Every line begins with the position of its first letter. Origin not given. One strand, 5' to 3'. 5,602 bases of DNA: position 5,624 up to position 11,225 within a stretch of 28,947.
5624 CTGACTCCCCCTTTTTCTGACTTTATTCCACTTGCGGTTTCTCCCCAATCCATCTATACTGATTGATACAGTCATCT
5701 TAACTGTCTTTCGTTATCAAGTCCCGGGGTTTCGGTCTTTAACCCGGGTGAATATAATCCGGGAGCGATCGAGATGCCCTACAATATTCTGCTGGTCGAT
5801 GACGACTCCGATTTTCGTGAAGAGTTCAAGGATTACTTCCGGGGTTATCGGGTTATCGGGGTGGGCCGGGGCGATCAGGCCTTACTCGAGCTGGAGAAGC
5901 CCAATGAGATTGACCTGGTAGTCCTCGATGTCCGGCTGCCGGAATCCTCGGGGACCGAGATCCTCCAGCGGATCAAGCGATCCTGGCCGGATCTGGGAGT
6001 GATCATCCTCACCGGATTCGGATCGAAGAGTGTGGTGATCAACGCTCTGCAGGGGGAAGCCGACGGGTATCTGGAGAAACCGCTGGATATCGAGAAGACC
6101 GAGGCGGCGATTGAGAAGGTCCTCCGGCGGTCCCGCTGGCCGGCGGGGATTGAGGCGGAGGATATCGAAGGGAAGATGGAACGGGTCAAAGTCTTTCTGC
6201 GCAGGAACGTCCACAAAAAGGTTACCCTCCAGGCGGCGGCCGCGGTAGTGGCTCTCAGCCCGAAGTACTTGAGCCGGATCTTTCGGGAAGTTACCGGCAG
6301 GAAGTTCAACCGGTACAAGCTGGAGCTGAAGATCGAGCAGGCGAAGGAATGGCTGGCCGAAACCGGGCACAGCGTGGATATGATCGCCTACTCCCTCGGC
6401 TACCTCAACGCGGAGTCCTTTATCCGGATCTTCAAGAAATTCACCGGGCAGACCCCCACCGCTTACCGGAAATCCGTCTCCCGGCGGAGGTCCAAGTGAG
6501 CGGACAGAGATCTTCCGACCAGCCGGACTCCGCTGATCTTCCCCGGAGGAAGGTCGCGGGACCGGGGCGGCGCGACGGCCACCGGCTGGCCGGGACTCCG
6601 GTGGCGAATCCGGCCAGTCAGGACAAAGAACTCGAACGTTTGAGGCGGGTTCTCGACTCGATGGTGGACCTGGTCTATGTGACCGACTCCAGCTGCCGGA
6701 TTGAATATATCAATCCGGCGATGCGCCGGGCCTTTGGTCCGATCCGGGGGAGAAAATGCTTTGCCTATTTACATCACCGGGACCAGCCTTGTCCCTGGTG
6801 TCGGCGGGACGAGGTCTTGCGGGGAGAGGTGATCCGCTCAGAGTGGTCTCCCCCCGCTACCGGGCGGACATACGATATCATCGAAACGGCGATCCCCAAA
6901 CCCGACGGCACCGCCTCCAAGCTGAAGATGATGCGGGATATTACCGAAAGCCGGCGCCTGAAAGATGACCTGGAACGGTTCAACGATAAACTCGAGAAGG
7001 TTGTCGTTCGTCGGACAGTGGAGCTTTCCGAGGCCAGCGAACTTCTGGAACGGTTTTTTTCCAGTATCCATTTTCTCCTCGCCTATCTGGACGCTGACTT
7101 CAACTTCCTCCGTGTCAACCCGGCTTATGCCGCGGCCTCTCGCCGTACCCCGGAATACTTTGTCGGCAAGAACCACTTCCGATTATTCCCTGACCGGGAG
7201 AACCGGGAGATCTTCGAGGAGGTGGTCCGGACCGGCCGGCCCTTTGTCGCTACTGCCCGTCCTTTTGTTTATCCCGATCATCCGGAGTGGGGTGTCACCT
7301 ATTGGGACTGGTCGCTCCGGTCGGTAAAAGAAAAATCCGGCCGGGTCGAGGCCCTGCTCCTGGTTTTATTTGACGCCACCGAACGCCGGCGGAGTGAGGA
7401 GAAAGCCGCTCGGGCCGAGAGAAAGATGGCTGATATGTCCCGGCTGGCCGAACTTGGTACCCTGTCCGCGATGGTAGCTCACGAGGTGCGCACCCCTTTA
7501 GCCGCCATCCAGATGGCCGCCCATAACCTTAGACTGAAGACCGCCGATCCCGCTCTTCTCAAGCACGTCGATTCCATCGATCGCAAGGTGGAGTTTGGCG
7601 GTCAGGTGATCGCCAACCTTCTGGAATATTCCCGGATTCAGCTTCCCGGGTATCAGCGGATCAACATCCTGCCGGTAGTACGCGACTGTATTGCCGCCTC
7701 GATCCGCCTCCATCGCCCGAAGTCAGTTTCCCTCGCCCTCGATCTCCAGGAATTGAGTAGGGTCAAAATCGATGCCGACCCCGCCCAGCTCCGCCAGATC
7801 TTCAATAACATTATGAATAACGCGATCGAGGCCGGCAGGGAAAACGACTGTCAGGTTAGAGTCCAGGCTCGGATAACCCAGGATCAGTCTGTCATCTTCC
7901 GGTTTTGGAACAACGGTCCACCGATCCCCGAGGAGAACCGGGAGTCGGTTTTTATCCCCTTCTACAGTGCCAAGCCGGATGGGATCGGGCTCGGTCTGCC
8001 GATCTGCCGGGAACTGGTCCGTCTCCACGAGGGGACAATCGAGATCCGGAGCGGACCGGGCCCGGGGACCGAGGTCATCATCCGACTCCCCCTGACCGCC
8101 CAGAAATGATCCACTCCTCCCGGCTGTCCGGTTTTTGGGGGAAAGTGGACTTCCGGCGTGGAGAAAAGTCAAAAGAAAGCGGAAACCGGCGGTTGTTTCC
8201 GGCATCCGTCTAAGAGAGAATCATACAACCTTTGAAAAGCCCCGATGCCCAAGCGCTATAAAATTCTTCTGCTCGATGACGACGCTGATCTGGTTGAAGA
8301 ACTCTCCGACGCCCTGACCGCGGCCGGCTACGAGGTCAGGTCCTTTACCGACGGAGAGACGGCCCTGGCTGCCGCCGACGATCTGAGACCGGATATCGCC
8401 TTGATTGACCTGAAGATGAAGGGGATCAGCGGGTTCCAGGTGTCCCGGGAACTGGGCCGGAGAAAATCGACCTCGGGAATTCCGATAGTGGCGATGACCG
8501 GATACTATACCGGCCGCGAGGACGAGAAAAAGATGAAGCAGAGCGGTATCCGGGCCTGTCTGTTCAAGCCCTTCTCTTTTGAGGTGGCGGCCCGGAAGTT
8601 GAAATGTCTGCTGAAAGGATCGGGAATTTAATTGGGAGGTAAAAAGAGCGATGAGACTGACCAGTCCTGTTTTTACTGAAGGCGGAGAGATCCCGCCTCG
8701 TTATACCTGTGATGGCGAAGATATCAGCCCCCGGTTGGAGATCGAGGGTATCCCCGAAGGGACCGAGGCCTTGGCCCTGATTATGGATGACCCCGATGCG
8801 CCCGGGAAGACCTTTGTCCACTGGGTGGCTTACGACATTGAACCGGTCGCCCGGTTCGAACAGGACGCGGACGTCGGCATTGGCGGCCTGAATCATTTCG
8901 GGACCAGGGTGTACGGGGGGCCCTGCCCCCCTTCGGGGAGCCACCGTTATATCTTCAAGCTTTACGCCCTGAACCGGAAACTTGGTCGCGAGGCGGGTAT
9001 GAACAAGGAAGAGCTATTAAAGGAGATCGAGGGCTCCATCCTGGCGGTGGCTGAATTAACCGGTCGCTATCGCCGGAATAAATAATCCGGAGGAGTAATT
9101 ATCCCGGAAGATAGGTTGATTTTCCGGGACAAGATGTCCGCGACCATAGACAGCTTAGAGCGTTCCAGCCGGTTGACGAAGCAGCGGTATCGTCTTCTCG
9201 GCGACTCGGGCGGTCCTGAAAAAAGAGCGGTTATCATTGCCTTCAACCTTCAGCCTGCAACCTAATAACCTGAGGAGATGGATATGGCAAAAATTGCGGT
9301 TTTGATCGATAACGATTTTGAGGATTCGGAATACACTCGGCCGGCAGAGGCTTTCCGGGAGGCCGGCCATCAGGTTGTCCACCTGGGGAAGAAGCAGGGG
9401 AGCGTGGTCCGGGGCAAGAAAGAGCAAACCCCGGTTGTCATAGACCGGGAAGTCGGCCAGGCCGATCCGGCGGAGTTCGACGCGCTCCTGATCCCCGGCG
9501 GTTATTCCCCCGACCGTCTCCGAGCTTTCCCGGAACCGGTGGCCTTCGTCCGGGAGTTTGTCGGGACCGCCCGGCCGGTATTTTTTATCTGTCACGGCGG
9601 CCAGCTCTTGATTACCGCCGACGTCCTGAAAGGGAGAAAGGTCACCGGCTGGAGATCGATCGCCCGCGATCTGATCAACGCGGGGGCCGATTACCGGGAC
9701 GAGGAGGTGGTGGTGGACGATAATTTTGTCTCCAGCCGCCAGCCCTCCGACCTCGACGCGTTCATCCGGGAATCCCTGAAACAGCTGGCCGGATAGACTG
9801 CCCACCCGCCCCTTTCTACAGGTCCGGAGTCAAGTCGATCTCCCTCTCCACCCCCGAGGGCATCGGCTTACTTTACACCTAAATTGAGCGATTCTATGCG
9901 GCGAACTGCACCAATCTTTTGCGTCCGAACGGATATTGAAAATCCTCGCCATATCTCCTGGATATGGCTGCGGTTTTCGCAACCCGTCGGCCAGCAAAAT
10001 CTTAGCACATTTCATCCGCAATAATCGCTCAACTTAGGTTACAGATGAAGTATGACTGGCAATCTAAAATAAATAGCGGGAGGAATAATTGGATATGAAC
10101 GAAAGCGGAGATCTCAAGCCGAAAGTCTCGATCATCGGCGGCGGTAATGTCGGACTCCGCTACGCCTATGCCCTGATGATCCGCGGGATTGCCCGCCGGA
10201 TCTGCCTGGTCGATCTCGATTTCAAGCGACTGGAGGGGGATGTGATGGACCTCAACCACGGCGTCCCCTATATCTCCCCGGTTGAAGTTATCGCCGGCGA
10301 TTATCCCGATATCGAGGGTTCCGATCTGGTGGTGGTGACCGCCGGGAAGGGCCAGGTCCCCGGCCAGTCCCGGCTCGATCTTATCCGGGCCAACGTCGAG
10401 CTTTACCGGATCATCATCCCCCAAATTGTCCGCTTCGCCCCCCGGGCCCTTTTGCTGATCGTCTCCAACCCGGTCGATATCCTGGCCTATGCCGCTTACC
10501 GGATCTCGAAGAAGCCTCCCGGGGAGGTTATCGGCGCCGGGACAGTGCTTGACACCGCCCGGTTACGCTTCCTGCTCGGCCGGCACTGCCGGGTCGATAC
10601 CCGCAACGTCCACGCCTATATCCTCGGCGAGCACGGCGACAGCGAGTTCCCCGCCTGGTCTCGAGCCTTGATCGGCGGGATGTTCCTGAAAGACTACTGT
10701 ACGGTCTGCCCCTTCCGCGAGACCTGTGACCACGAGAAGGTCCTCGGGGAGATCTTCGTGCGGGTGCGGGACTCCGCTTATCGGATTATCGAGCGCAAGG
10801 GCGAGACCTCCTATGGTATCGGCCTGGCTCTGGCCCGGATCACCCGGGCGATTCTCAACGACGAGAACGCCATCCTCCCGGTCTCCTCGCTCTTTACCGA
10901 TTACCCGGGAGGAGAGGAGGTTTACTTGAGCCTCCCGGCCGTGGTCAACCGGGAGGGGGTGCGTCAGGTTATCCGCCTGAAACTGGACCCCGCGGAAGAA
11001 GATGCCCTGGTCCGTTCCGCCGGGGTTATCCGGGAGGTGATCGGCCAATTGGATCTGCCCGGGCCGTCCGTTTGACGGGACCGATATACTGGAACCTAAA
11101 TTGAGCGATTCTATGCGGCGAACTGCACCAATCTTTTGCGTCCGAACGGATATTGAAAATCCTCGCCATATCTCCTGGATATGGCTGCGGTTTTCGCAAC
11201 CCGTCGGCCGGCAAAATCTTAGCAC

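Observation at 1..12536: Burst of a 161-bp TIR/TSD element (MITE): six near-identical copies in 12.5 kb, none in the remaining 16 kb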

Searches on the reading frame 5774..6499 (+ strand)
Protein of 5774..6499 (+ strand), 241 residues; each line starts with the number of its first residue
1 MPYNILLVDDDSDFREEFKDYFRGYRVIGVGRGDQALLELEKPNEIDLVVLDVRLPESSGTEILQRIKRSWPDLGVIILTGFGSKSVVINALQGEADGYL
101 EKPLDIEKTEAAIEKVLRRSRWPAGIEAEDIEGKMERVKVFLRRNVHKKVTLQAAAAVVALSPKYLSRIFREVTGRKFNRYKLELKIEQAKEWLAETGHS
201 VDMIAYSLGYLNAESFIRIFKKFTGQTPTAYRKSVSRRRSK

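Call 10: search_protein_families(library=pfam, proteins=[window:5774-6499:+])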
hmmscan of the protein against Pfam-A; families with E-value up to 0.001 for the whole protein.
window:5774-6499:+ (241 aa): 3 families
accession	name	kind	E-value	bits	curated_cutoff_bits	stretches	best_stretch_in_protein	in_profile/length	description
PF00072.30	Response_reg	-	7.1e-23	81.3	30.2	1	5-113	1-110/111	Response regulator receiver domain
PF12833.13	HTH_18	-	8.8e-23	80.8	33.6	1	156-233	2-79/80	Helix-turn-helix domain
PF00165.29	HTH_AraC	-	7e-16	58.4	26.6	2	200-233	10-42/42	Bacterial regulatory helix-turn-helix proteins, AraC family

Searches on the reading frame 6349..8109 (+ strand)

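Call 10: search_protein_families(library=pfam, proteins=[window:6349-8109:+])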
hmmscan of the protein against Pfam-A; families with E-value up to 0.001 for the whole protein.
window:6349-8109:+ (586 aa): 7 families
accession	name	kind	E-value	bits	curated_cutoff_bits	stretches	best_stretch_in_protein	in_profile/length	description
PF02518.31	HATPase_c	-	2.1e-24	86.5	26.4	1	477-583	2-110/111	Histidine kinase-, DNA gyrase B-, and HSP90-like ATPase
PF08448.16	PAS_4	-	4.6e-21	75.6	23.1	2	237-348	1-110/110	PAS fold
PF00512.31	HisKA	-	1.3e-11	44.8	26.9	1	369-431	2-64/66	His Kinase A (phospho-acceptor) domain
PF13188.13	PAS_8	-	3e-09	36.9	21.8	1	96-148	1-53/65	PAS domain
PF13426.13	PAS_9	-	1.2e-07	32.4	27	0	244-345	6-103/103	PAS domain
PF00989.32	PAS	-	3.4e-07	30.7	22.6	0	96-130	1-35/113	PAS fold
PF14501.12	HATPase_c_5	-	1.4e-05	25.4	22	1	480-567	5-89/102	GHKL domain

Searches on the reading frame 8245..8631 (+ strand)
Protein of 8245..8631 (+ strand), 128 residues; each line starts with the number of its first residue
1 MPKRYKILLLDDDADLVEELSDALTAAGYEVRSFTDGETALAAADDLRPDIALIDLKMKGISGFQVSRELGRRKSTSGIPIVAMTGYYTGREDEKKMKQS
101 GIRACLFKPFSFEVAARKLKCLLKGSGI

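Call 10: search_protein_families(library=pfam, proteins=[window:8245-8631:+])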
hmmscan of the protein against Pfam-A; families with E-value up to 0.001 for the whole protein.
window:8245-8631:+ (128 aa): 2 families
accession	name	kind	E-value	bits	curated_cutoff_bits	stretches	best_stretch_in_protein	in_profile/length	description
PF00072.30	Response_reg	-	2.1e-20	73.4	30.2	1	7-113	1-104/111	Response regulator receiver domain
PF20161.5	VpsR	-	0.00074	19.7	23.7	0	18-77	21-80/121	VpsR domain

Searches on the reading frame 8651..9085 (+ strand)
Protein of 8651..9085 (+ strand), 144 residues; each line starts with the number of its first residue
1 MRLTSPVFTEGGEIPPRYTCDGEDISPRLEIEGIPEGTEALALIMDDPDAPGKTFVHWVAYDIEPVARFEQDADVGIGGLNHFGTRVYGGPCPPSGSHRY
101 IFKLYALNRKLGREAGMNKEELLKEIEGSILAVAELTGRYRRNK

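Call 10: search_protein_families(library=pfam, proteins=[window:8651-9085:+])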
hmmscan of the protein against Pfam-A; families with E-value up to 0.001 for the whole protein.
window:8651-9085:+ (144 aa): 1 family
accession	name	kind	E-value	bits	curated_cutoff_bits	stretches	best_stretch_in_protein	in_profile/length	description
PF01161.25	PBP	-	1.4e-37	129.5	24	1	13-140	1-135/135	Phosphatidylethanolamine-binding protein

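Call 21: find_encoding_contigs(protein=window:8651-9085:+, flank=10000, max_places=10)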
Protein window:8651-9085:+ (144 aa): 7 contigs read that carry it; 5 places shown.
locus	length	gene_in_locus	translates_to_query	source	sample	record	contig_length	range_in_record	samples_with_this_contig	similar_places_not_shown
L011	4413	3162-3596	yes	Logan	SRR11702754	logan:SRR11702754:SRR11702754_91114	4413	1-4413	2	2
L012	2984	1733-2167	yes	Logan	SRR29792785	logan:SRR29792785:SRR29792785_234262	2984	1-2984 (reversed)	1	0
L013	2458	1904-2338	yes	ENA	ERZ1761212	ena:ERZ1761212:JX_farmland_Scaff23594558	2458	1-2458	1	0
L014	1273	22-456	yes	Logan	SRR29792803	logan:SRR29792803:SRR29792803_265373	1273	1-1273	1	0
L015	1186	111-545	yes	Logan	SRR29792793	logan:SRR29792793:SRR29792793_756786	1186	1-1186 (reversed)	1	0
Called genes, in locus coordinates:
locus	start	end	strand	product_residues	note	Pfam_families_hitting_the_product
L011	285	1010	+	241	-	PF00072:Response_reg, PF12833:HTH_18, PF00165:HTH_AraC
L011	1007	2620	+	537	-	PF00989:PAS (faint), PF13188:PAS_8 (weak), PF08448:PAS_4 (weak), PF13426:PAS_9 (faint), PF08448:PAS_4, PF00512:HisKA, PF02518:HATPase_c, PF14501:HATPase_c_5 (weak)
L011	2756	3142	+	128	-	PF00072:Response_reg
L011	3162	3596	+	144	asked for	PF01161:PBP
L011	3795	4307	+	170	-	PF01965:DJ-1_PfpI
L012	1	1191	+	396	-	?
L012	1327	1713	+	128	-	PF00072:Response_reg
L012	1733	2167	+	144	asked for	PF01161:PBP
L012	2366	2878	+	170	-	PF01965:DJ-1_PfpI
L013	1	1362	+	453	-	?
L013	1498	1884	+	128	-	PF00072:Response_reg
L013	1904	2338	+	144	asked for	PF01161:PBP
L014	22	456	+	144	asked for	PF01161:PBP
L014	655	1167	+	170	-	PF01965:DJ-1_PfpI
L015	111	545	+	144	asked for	PF01161:PBP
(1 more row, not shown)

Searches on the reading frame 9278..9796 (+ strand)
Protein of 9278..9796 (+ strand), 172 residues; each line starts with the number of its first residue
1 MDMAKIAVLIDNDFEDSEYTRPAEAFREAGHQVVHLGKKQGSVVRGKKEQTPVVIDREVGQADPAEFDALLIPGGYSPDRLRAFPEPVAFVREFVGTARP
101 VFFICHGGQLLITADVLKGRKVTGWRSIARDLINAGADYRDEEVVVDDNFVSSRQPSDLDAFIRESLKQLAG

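Call 71: search_protein_families(library=pfam, proteins=[window:9278-9796:+], max_evalue=0.01)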
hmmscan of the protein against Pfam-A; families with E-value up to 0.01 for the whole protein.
window:9278-9796:+ (172 aa): 1 family
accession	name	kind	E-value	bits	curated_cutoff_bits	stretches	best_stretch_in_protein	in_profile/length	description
PF01965.30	DJ-1_PfpI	-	1.7e-46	158.5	26.6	1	5-169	2-165/165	DJ-1/PfpI family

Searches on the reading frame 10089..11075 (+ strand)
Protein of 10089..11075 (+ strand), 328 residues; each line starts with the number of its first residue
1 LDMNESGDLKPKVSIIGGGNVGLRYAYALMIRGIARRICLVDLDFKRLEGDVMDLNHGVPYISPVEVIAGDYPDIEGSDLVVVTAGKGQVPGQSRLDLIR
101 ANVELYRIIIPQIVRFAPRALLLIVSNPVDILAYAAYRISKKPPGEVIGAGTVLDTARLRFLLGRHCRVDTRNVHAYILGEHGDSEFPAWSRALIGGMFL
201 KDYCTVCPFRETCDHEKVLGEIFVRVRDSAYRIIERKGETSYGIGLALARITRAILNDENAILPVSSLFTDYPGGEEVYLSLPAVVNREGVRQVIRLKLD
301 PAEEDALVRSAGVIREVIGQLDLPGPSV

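Call 10: search_protein_families(library=pfam, proteins=[window:10089-11075:+])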
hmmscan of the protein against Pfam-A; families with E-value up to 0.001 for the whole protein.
window:10089-11075:+ (328 aa): 2 families
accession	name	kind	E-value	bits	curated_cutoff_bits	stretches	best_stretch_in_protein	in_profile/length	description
PF00056.29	Ldh_1_N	-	1.3e-36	126.1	27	1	12-149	2-141/141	lactate/malate dehydrogenase, NAD binding domain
PF02866.23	Ldh_1_C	-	1.8e-35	123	22.6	1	152-318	1-167/174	lactate/malate dehydrogenase, alpha/beta C-terminal domain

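Call 39: find_homologous_proteins(query=window:10089-11075:+, max_evalue=1e-60)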
Query window:10089-11075:+ (328 aa): 7248 proteins with E <= 1e-60 among 8000 candidates; the best 120 are listed.
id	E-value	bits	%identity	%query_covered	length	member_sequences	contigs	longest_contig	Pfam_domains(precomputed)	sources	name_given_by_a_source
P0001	5.2e-212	721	100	99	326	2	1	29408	PF00056.30,PF02866.24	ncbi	-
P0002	6.3e-198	675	94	99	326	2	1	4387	PF00056.30,PF02866.24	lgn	-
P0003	5.4e-173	593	82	99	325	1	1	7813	PF00056.30,PF02866.24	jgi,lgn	jgi:L-lactate dehydrogenase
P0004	1.3e-170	585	82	98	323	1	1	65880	PF00056.30,PF02866.24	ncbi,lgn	-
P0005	4.3e-168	577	82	98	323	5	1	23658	PF00056.30,PF02866.24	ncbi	-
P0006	7.9e-166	569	80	98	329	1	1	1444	PF00056.30,PF02866.24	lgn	-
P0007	1.9e-164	565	80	98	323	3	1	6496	PF00056.30,PF02866.24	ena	-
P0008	1.9e-163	561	80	97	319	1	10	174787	PF00056.30,PF02866.24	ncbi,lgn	-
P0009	3.8e-162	557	79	97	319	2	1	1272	PF00056.30,PF02866.24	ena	-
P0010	3.0e-161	554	75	98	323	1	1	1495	PF00056.30,PF02866.24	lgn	-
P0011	1.5e-159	548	80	96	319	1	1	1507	PF00056.30,PF02866.24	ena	-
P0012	9.7e-156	536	78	96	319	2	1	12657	PF00056.30,PF02866.24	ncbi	-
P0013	4.6e-142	491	69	97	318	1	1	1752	PF00056.30,PF02866.24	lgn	-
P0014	5.5e-142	491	67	98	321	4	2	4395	PF00056.30,PF02866.24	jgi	jgi:L-lactate dehydrogenase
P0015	5.8e-142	491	68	97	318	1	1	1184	PF00056.30,PF02866.24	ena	-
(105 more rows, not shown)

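Call 40: find_encoding_contigs(protein=P0002, flank=5000, max_places=4)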
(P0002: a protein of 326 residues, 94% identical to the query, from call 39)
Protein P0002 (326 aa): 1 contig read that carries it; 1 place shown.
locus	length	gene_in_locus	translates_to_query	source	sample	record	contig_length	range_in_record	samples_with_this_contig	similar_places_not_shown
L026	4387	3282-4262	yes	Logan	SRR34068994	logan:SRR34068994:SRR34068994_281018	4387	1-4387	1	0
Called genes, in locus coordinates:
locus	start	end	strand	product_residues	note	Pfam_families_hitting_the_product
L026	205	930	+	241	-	PF00072:Response_reg, PF00165:HTH_AraC (weak), PF12833:HTH_18, PF00165:HTH_AraC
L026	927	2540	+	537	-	PF00989:PAS (faint), PF13188:PAS_8 (faint), PF08448:PAS_4 (weak), PF13426:PAS_9 (faint), PF08448:PAS_4, PF00512:HisKA, PF02518:HATPase_c, PF14501:HATPase_c_5 (faint)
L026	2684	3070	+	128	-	PF00072:Response_reg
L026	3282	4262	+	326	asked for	PF00056:Ldh_1_N, PF02866:Ldh_1_C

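Call 41: find_encoding_contigs(protein=P0001, flank=10000, max_places=4)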
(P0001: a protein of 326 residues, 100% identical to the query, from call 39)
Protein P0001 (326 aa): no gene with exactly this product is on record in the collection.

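Call 42: find_encoding_contigs(protein=P0004, flank=8000, max_places=3)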
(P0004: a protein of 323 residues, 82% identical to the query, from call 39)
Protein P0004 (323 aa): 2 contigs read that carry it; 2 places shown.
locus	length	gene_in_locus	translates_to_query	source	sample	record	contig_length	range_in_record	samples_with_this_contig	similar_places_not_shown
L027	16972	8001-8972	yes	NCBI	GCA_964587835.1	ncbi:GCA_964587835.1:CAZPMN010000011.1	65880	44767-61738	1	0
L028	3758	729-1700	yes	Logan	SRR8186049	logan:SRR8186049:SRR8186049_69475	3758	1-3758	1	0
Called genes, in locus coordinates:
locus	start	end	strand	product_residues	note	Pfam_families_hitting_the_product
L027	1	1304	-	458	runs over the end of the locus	PF00753:Lactamase_B, PF00581:Rhodanese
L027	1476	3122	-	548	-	PF01855:POR_N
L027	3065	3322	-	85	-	PF01558:POR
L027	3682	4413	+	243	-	PF00072:Response_reg, PF00165:HTH_AraC (weak), PF12833:HTH_18, PF00165:HTH_AraC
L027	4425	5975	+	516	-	PF00989:PAS (faint), PF13188:PAS_8 (faint), PF13426:PAS_9 (faint), PF08448:PAS_4, PF00512:HisKA, PF02518:HATPase_c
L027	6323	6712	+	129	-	PF00072:Response_reg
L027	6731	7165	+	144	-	PF01161:PBP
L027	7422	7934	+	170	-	PF01965:DJ-1_PfpI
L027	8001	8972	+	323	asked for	PF00056:Ldh_1_N, PF02866:Ldh_1_C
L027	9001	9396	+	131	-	PF01880:Desulfoferrodox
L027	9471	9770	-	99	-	PF02915:Rubrerythrin (weak)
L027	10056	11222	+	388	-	PF00753:Lactamase_B, PF19583:ODP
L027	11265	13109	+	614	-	PF07244:POTRA (faint), PF01103:Omp85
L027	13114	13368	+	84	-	-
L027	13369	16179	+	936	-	PF04357:TamB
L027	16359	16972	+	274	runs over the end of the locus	-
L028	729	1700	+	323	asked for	PF00056:Ldh_1_N, PF02866:Ldh_1_C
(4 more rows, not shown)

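Call 73: list_cluster_members(proteins=[P0001, P0004])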
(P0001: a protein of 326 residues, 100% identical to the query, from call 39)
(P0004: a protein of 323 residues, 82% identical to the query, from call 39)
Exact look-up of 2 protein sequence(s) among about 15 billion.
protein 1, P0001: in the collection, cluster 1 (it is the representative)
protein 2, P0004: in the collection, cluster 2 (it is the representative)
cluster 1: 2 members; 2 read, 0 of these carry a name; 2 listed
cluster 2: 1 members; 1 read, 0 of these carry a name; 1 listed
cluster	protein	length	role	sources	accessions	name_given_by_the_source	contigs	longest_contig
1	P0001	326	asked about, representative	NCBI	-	-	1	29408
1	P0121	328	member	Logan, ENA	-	-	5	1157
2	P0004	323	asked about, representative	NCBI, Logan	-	-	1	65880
